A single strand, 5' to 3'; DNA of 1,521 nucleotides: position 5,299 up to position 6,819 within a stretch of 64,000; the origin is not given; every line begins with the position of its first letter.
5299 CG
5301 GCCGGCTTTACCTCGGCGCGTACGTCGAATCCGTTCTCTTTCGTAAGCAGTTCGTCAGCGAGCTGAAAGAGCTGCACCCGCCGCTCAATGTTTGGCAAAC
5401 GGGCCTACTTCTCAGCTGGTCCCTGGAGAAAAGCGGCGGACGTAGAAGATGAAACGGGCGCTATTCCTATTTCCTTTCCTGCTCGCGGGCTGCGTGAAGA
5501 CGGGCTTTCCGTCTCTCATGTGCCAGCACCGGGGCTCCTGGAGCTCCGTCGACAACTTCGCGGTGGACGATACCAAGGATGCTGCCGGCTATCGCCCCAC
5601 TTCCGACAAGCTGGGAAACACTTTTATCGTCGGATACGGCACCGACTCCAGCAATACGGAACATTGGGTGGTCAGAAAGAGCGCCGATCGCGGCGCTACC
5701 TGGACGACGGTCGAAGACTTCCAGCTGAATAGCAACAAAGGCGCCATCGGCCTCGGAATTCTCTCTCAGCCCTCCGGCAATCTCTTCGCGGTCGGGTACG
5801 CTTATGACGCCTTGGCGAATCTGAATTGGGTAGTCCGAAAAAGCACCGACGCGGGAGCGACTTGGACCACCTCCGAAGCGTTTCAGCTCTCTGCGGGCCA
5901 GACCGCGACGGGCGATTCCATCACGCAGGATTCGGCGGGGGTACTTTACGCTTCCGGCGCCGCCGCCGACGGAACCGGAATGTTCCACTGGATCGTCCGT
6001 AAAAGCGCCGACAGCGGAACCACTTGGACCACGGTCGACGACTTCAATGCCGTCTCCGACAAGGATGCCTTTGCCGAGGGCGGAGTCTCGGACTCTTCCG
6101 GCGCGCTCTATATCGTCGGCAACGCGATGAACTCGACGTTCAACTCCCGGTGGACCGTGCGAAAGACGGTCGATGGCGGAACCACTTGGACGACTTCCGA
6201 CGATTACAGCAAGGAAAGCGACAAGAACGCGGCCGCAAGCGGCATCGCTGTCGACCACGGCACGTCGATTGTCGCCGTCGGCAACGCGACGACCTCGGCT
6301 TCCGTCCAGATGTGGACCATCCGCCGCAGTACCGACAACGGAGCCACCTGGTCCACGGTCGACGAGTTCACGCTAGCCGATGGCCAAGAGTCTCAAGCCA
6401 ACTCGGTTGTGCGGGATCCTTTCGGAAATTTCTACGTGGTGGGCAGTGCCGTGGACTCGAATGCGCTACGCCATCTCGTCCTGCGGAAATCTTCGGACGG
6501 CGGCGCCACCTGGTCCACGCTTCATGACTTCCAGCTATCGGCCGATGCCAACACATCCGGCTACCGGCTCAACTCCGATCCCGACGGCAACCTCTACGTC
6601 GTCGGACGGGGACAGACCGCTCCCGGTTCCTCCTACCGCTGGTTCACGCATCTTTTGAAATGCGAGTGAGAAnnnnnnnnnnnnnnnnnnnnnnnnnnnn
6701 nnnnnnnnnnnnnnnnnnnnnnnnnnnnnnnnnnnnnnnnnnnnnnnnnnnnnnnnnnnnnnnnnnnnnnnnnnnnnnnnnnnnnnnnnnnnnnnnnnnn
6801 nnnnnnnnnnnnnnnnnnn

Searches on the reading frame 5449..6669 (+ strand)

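Call 3: search_protein_families(library=pfam, proteins=[window:5449-6669:+], max_evalue=0.01)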
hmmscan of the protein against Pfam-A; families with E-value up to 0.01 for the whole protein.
window:5449-6669:+ (406 aa): 5 families
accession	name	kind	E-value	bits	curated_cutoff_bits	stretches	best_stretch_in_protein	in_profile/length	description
PF13088.12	BNR_2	-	1.5e-12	47.9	31.4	1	113-315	67-262/277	BNR repeat-like domain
PF21471.3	Reelin_subrepeat-B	-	3e-08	33.9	27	0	282-317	53-88/127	Reelin subrepeat B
PF02012.26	BNR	-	7.5e-07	28.6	27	0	293-303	2-12/12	BNR/Asp-box repeat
PF00055.23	Laminin_N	-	6.5e-06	26.2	25.9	0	286-304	106-124/233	Laminin N-terminal (Domain VI)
PF06739.17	SBBP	-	0.00066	20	20.5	0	366-387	10-31/38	Beta-propeller repeat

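Call 4: search_protein_families(library=ncbifam, proteins=[window:5449-6669:+], max_evalue=0.01)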
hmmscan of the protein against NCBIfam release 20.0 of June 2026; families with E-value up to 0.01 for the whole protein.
window:5449-6669:+ (406 aa): 0 families
